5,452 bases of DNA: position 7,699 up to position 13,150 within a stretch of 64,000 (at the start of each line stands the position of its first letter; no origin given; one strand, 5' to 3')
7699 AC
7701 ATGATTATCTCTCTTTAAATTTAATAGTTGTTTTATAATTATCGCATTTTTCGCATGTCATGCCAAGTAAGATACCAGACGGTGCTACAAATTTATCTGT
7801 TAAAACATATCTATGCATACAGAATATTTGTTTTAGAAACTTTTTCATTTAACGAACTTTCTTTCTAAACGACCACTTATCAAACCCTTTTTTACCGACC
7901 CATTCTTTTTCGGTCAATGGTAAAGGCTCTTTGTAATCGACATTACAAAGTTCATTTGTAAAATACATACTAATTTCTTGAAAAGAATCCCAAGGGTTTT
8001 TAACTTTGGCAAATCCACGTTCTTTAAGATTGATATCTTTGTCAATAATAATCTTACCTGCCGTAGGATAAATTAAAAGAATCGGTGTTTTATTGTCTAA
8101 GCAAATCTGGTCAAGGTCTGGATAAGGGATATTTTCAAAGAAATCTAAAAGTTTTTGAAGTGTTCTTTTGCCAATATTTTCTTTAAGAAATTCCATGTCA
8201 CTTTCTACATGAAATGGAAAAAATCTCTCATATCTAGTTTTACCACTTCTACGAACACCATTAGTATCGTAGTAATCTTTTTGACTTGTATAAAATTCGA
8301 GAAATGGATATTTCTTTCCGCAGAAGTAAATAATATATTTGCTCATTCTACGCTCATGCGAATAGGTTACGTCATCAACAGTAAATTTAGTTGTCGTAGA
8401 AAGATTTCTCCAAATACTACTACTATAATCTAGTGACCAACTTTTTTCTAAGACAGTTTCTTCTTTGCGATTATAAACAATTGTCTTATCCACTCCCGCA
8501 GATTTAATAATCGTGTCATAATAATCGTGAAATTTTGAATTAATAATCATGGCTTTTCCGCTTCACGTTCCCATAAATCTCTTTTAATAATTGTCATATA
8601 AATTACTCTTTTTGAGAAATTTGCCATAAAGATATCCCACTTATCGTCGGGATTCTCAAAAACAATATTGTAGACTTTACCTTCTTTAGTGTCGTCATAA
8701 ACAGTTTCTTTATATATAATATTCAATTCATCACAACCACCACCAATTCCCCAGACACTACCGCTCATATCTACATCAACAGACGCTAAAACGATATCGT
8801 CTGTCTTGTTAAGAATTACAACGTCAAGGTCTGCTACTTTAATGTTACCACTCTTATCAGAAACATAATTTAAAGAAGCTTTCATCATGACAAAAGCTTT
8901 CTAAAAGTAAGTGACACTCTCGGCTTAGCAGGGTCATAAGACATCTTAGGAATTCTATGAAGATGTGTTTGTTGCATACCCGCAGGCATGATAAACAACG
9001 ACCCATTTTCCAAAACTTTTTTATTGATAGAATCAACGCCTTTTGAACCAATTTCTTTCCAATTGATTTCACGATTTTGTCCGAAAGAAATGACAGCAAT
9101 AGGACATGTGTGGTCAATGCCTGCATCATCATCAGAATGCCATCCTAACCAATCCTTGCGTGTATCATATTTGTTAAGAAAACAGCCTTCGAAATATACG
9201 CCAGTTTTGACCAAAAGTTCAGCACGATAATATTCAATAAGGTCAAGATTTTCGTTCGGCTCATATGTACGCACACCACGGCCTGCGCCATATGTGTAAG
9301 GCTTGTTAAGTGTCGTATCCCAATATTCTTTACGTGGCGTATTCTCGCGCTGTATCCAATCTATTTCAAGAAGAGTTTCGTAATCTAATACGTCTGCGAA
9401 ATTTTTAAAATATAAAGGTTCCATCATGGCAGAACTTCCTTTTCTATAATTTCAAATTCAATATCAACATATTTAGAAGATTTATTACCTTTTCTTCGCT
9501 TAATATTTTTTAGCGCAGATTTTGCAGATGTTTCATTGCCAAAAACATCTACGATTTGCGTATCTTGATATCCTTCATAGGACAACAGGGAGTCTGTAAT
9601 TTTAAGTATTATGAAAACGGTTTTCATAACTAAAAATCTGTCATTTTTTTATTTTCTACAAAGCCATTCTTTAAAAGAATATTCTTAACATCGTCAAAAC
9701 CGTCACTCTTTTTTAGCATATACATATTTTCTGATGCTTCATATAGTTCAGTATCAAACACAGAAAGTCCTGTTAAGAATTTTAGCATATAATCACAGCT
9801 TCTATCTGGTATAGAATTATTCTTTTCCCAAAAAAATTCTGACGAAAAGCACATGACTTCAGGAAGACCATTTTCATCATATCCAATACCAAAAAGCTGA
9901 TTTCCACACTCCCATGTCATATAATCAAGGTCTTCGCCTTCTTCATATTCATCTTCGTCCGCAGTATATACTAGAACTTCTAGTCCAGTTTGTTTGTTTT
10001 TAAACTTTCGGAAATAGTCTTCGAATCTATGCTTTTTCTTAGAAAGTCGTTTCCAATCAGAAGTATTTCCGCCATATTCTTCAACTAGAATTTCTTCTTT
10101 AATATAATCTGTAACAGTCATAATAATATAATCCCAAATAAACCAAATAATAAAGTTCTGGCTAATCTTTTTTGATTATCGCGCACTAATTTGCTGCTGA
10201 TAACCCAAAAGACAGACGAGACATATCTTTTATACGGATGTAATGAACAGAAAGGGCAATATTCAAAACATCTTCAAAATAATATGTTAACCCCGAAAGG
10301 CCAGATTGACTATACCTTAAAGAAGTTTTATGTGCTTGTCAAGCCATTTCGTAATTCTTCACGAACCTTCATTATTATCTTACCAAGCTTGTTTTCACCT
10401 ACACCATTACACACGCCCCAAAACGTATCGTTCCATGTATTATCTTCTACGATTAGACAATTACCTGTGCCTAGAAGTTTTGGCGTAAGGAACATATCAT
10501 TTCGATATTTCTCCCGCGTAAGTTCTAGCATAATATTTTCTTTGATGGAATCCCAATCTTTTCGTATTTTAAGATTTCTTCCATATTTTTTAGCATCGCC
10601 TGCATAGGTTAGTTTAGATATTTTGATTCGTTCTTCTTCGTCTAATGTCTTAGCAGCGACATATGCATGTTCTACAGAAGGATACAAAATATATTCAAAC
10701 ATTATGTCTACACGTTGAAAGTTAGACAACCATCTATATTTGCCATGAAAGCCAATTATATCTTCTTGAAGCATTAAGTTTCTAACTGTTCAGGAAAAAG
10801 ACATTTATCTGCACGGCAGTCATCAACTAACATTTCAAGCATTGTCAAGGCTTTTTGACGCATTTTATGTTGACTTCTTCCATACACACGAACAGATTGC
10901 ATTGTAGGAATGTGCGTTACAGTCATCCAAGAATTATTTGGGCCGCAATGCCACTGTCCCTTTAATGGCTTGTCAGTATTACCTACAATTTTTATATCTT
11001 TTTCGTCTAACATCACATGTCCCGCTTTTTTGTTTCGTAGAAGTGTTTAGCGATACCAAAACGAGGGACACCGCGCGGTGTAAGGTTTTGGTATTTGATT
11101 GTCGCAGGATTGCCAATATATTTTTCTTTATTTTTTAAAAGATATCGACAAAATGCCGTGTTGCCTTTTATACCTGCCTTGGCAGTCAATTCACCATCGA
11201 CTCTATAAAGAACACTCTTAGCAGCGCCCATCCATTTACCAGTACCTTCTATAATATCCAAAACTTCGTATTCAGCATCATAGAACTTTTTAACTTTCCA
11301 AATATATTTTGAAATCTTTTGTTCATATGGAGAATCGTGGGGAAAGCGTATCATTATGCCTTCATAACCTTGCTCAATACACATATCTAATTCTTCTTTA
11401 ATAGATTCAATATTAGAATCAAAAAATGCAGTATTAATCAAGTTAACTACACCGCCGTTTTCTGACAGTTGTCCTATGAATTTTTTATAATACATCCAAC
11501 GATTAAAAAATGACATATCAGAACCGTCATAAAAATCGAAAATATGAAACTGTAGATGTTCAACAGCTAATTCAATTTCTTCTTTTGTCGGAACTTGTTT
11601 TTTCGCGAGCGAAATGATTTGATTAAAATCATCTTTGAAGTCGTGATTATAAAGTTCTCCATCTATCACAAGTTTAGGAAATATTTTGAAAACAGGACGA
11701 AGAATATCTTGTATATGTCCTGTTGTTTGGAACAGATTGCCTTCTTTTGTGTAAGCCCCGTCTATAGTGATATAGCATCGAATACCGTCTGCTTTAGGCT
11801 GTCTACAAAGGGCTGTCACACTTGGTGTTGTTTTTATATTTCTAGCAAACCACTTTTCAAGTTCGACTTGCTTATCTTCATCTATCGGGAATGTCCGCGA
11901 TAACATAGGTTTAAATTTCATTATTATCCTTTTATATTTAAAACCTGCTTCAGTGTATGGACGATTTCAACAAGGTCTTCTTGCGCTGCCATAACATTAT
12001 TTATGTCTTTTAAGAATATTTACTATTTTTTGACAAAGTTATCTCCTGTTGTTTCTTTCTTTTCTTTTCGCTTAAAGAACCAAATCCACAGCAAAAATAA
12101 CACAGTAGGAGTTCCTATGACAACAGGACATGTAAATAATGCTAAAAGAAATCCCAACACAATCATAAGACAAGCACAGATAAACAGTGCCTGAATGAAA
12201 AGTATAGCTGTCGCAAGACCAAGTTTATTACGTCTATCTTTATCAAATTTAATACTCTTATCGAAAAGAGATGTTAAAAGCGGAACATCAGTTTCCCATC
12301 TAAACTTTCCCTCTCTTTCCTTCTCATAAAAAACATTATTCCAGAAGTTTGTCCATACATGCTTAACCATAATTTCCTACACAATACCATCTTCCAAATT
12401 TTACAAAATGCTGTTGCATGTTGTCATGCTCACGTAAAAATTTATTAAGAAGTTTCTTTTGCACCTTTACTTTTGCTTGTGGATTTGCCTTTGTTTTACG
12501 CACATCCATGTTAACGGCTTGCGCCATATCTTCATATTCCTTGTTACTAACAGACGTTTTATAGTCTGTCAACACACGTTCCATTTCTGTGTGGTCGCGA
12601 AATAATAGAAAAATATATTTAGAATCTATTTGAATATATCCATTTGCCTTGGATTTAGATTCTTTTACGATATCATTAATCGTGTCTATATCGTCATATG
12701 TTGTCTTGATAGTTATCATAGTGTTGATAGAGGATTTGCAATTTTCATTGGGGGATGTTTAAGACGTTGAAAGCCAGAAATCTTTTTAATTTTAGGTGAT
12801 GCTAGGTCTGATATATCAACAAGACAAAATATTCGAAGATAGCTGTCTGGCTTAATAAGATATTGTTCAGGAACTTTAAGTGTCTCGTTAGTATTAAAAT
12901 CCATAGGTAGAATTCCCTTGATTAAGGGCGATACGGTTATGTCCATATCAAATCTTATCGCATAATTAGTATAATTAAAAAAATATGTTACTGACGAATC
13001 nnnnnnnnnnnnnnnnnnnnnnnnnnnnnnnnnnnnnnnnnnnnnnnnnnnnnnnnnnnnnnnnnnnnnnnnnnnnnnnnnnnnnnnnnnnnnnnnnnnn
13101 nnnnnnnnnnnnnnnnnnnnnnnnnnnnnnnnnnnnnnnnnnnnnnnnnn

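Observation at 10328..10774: NADAR-domain protein: candidate anti-defence enzyme reversing guanine ADP-ribosylation, or NAD-metabolite processing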

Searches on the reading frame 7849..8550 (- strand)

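Call 37: search_protein_families(library=pfam, proteins=[window:7849-8550:-], max_evalue=1)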
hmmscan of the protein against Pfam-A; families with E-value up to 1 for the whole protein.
window:7849-8550:- (233 aa): 0 families

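Call 38: search_protein_families(library=phrogs, proteins=[window:7849-8550:-], max_evalue=0.001)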
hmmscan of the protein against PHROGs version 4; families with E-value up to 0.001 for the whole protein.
window:7849-8550:- (233 aa): 1 family
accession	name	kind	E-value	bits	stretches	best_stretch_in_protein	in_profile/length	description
phrog_4243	-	unknown function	3e-12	48.3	1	1-232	1-231/232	-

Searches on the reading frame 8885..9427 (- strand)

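Call 17: search_protein_families(library=pfam, proteins=[window:8885-9427:-], max_evalue=0.001)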
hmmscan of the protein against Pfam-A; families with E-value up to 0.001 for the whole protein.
window:8885-9427:- (180 aa): 1 family
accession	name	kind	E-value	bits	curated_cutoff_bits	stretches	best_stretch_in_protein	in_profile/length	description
PF13532.12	2OG-FeII_Oxy_2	-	2.5e-15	57.7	31.2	1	74-176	90-194/194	2OG-Fe(II) oxygenase superfamily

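Call 38: search_protein_families(library=phrogs, proteins=[window:8885-9427:-], max_evalue=0.001)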
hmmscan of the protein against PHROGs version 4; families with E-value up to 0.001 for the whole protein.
window:8885-9427:- (180 aa): 1 family
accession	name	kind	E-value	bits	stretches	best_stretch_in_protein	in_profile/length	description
phrog_21963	-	DNA, RNA and nucleotide metabolism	1e-58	199.3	1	12-178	20-184/186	alkylated DNA repair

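Call 42: search_protein_families(library=padloc, proteins=[window:8885-9427:-], max_evalue=0.01)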
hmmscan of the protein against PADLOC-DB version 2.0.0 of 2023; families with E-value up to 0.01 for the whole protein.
window:8885-9427:- (180 aa): 1 family
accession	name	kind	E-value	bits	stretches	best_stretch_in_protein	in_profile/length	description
PDLC01964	CARF_2OG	-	1.9e-11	41.7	1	29-179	208-351/353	-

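Call 66: search_protein_families(library=ncbifam, proteins=[window:8885-9427:-], max_evalue=0.01)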
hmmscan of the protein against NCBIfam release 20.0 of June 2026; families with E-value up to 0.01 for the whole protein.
window:8885-9427:- (180 aa): 1 family
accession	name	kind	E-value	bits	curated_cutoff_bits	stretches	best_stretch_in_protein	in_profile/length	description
TIGR00568.1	alkb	equivalog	0.0036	17.3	231.05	1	67-147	86-162/173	alkylated DNA repair protein AlkB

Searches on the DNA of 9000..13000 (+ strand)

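Call 7: search_dna_similar(query=window:9000-13000:+, collection=phages, mode=near, max_rows=20)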
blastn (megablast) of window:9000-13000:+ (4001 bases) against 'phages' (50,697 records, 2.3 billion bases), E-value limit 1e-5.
No match.

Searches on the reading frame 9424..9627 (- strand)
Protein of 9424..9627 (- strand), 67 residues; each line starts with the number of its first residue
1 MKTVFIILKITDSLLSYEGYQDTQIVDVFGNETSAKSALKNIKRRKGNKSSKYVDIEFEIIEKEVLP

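Call 37: search_protein_families(library=pfam, proteins=[window:9424-9627:-], max_evalue=1)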
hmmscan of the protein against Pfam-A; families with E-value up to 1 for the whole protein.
window:9424-9627:- (67 aa): 3 families
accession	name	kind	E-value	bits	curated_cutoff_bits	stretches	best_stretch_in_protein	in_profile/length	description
PF24024.1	DUF7336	-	0.061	13.6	25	1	17-60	12-51/60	Domain of unknown function (DUF7336)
PF09569.16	RE_ScaI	-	0.073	13.2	25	1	8-62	93-145/192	ScaI restriction endonuclease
PF05420.17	BCSC_C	-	0.18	11.4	23.5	1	10-57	118-163/336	Cellulose synthase operon protein C C-terminus (BCSC_C)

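Call 38: search_protein_families(library=phrogs, proteins=[window:9424-9627:-], max_evalue=0.001)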
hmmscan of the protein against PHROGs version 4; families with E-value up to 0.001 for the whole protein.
window:9424-9627:- (67 aa): 0 families
